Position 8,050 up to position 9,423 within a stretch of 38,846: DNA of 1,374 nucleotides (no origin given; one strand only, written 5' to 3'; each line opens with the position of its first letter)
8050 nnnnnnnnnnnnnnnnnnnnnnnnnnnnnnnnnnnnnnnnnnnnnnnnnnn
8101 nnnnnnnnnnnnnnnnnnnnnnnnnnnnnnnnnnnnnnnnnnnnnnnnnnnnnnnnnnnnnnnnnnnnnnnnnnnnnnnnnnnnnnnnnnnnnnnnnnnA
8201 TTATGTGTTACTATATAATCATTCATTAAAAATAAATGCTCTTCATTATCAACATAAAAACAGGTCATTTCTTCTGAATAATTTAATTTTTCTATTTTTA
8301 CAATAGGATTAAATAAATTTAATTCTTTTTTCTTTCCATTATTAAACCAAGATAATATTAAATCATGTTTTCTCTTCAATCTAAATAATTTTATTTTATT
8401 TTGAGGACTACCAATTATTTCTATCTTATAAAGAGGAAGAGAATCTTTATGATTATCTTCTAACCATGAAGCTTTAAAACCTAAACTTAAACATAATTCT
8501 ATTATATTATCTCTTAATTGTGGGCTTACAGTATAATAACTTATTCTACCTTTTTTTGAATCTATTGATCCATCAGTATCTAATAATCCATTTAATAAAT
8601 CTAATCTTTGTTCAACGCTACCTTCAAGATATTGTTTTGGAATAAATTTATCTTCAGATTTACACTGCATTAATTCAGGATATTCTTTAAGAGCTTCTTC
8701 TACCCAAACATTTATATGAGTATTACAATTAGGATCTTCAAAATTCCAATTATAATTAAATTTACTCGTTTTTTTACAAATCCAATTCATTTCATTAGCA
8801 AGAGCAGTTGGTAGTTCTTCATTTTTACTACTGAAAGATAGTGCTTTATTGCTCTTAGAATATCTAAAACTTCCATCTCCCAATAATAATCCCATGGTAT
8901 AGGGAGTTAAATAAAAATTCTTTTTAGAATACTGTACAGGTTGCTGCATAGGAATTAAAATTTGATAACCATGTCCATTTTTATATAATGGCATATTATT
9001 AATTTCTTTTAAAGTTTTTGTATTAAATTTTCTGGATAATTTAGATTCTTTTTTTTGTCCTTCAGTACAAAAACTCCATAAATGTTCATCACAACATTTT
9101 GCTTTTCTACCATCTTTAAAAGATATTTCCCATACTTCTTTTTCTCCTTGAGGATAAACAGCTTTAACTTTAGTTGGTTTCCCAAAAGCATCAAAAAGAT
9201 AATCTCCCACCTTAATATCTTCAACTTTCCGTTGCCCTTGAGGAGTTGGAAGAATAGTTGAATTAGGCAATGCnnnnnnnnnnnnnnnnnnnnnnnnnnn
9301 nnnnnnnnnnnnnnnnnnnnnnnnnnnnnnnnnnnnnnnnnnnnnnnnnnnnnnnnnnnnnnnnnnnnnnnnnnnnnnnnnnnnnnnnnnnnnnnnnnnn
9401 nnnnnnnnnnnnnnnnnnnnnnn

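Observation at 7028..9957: dnaB carries both an intein (P-loop) and an ORF-less group I intron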

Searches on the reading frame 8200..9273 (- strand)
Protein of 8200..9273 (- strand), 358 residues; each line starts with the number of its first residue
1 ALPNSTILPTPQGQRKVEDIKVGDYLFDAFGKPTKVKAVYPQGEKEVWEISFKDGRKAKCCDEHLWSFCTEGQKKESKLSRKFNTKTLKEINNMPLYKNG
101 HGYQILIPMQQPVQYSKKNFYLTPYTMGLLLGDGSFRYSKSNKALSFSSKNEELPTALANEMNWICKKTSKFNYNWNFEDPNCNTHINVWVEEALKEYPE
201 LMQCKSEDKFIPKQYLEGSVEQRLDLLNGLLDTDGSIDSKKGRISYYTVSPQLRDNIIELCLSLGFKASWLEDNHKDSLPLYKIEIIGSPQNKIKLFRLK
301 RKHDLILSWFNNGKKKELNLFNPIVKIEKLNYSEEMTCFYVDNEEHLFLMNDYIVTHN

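Call 37: search_solved_structures(query=window:8200-9273:-, max_evalue=1, show_alignments=4)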
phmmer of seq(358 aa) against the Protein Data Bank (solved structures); distinct sequences matched with E-value up to 1: 10.
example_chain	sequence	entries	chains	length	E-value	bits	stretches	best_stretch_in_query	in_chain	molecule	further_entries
6riz_A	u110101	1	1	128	2.2e-11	46.4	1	4-70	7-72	gp41-1 intein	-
6qaz_A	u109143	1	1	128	8e-09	38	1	4-70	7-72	cyanophage-like gp41-1 intein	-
6rix_A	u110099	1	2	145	1.4e-07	33.8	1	5-67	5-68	Replicative DNA helicase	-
6riy_A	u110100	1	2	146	3.5e-07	32.6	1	5-67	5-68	Replicative DNA helicase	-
6bs8_A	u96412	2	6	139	3.7e-06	29.2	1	2-67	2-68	Replicative DNA helicase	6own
1ef0_A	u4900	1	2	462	0.05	15.6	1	208-269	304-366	PI-SCEI ENDONUCLEASE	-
1jva_A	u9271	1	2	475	0.052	15.5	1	208-269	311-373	VMA1-DERIVED HOMING ENDONUCLEASE X10SSS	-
1um2_A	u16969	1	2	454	0.055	15.5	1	208-269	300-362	ENDONUCLEASE PI-SCEI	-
1dfa_A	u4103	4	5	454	0.055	15.5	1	208-269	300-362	PI-SCEI ENDONUCLEASE | ENDONUCLEASE PI-SCEI | PI-SCEI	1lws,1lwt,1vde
1dq3_A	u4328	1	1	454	0.12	14.3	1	185-280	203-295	ENDONUCLEASE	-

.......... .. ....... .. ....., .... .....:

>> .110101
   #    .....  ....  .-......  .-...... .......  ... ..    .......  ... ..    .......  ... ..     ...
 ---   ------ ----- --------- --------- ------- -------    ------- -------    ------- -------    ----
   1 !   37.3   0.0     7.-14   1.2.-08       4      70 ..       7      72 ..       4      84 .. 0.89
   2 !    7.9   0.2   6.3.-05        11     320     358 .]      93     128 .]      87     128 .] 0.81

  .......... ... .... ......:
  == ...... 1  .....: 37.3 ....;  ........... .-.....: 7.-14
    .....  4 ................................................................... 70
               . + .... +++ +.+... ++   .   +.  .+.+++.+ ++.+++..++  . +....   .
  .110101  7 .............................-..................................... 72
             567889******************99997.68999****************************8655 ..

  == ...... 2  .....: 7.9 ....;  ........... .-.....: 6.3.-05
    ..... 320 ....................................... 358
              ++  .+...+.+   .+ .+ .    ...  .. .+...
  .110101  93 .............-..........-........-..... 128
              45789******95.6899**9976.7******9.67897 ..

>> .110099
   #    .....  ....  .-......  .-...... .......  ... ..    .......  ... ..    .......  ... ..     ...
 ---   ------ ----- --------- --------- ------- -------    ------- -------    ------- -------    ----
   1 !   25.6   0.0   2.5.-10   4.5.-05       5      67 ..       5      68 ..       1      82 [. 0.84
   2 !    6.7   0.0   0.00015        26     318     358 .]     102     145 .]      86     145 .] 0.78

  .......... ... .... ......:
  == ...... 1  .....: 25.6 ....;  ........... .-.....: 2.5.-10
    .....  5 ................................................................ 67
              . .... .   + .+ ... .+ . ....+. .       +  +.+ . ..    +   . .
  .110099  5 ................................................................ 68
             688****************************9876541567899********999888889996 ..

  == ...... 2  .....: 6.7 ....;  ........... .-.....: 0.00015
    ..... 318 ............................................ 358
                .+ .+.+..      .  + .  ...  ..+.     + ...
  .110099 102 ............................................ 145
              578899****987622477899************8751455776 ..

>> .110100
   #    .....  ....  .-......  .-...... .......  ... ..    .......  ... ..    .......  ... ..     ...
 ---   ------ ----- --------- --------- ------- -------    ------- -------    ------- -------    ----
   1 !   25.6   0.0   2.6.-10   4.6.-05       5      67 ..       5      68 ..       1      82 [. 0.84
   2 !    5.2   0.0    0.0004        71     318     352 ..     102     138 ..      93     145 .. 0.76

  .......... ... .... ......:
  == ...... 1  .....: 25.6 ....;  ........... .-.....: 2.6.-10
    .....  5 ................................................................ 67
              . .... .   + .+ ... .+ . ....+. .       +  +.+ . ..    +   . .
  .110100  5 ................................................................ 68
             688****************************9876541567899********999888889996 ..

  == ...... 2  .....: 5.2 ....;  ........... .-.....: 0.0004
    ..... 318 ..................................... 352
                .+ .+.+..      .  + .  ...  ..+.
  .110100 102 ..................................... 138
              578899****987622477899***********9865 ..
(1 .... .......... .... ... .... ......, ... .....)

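Call 57: find_homologous_proteins(query=window:8200-9273:-, max_evalue=0.00001)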
Query seq(358 aa) (358 aa): 221 proteins with E <= 0.00001 among 1971 candidates; the best 120 are listed.
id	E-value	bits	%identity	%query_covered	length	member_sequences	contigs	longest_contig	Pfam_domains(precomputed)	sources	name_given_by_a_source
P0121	1.3e-180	618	80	93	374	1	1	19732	PF05204.20,PF14528.12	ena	-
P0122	5.8e-176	603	71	100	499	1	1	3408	PF05204.20,PF14528.12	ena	-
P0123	2.0e-153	529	74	85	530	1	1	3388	PF05204.20,PF14528.12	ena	-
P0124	8.8e-140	484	67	88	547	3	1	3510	PF05204.20,PF14528.12,PF00772.27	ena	-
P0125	3.1e-132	459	56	100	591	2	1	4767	PF05204.20,PF14528.12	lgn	-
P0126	1.5e-131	457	60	96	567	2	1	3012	PF05204.20,PF14528.12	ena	-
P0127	1.8e-127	443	56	100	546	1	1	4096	PF05204.20,PF03796.22,PF14528.12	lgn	-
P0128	2.3e-126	440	77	70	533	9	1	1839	PF05204.20,PF03796.22,PF14528.12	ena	-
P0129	4.0e-104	366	59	75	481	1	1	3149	PF05204.20,PF14528.12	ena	-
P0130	1.6e-98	348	48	100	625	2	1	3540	PF05204.20,PF14528.12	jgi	-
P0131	1.2e-95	338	51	100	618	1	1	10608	PF05204.20,PF03796.22,PF14528.12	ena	-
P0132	2.7e-95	337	61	38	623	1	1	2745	PF05204.20,PF03796.22,PF14528.12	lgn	-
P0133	2.9e-95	337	48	100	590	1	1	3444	PF05204.20,PF03796.22,PF14528.12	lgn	-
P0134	1.8e-94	335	50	94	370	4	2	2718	PF05204.20,PF14528.12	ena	-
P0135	2.9e-94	334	47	100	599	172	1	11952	PF05204.20,PF14528.12,PF14890.12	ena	-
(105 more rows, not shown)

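Call 72: predict_structure(alignment_id=A3)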
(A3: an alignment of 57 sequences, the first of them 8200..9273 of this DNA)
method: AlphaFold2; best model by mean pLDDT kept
length: 358 residues; sequences in the alignment: 57
mean_pLDDT: 95.7   pTM: 0.93
mean pLDDT of the five models: 95.7, 95.7, 95.2, 95.2, 94.9
residues with pLDDT >= 90: 326; 70-90: 31; 50-70: 1; < 50: 0
segments of 3 or more residues with pLDDT < 50: none
pLDDT, mean of each block of 10 residues (from residue 1): 97 97 98 98 98 97 97 82 94 96 96 98 98 94 95 97 96 95 92 96 96 98 99 97 97 98 98 84 97 97 97 91 98 98 96 95
secondary structure, 60 per line:
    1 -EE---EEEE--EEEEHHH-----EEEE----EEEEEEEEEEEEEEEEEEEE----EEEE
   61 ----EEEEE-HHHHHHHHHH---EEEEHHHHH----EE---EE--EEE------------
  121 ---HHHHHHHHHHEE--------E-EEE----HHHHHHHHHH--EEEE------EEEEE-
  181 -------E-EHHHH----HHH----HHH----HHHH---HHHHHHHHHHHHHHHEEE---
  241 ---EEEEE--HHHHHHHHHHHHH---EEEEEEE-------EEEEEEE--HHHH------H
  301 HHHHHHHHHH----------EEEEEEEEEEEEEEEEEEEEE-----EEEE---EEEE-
elements in order: E7-10 E13-16 E25-28 E33-52 E57-60 E65-69 H71-80 E84-87 H88-92 E106-108 H124-133 E146-148 H153-162 E165-168 E175-179 H191-194 H213-216 H220-234 E235-237 E244-248 H251-263 E267-273 E281-287 H290-293 H300-310 E321-341 E347-350 E354-357

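Call 74: fold_search(model_id=the predicted structure, library=pdb)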
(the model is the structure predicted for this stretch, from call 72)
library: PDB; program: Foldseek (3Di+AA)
matches with E <= 10: 578; with E <= 0.001: 60
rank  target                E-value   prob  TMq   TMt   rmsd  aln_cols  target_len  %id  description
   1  7qsu                  1.2e-16  1.00  0.60  0.59   6.4       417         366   14  Crystal structure of homing endonuclease-associated TliVMA intein (C1A, d333-339) (released 2022-03-30)
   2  1vde_A                1.3e-16  1.00  0.72  0.62   6.0       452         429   17  PI-SCEI, A HOMING ENDONUCLEASE WITH PROTEIN SPLICING ACTIVITY (released 1998-04-08)
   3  1vde_B                1.4e-16  1.00  0.70  0.59   6.9       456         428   16  PI-SCEI, A HOMING ENDONUCLEASE WITH PROTEIN SPLICING ACTIVITY (released 1998-04-08)
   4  1lwt_A                6.0e-16  1.00  0.74  0.61   6.4       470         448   16  Crystal structure of the intein homing endonuclease PI-SceI bound to its substrate DNA (Ca2+ free) (released 2002-09-27)
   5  1ef0_A                6.0e-16  1.00  0.69  0.59   7.1       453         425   16  CRYSTAL STRUCTURE OF PI-SCEI MINIPRECURSOR (released 2000-06-07)
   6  1jva_B                1.3e-15  1.00  0.71  0.60   6.6       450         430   16  CRYSTAL STRUCTURE OF THE VMA1-DERIVED ENDONUCLEASE BEARING THE N AND C EXTEIN PROPEPTIDES (released 2002-08-29)
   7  1lws_A                2.1e-15  1.00  0.71  0.61   5.9       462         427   16  Crystal structure of the intein homing endonuclease PI-SceI bound to its recognition sequence (released 2002-09-27)
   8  7qss                  4.4e-15  1.00  0.59  0.51   9.6       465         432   14  Crystal structure of homing endonuclease-associated TliVMA intein (C1A) (released 2022-03-30)
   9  1dfa                  8.4e-15  1.00  0.70  0.62   6.0       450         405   16  CRYSTAL STRUCTURE OF PI-SCEI IN C2 SPACE GROUP (released 1999-12-08)
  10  1um2_B                1.1e-14  1.00  0.70  0.60   6.8       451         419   17  Crystal Structure of the Vma1-Derived Endonuclease with the Ligated Extein Segment (released 2004-09-22)
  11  1jva_A                3.4e-14  1.00  0.68  0.58   6.8       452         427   16  CRYSTAL STRUCTURE OF THE VMA1-DERIVED ENDONUCLEASE BEARING THE N AND C EXTEIN PROPEPTIDES (released 2002-08-29)
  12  1dq3                  4.6e-14  1.00  0.68  0.56   5.2       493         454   14  CRYSTAL STRUCTURE OF AN ARCHAEAL INTEIN-ENCODED HOMING ENDONUCLEASE PI-PFUI (released 2000-07-05)
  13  1um2_A                6.9e-14  1.00  0.67  0.59   7.5       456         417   16  Crystal Structure of the Vma1-Derived Endonuclease with the Ligated Extein Segment (released 2004-09-22)
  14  1ef0_B                1.7e-13  1.00  0.66  0.61   6.6       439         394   16  CRYSTAL STRUCTURE OF PI-SCEI MINIPRECURSOR (released 2000-06-07)
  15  7qst                  9.3e-12  1.00  0.58  0.58   8.4       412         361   12  Crystal structure of homing endonuclease-associated PhoVMA intein (C1A) (released 2022-03-30)
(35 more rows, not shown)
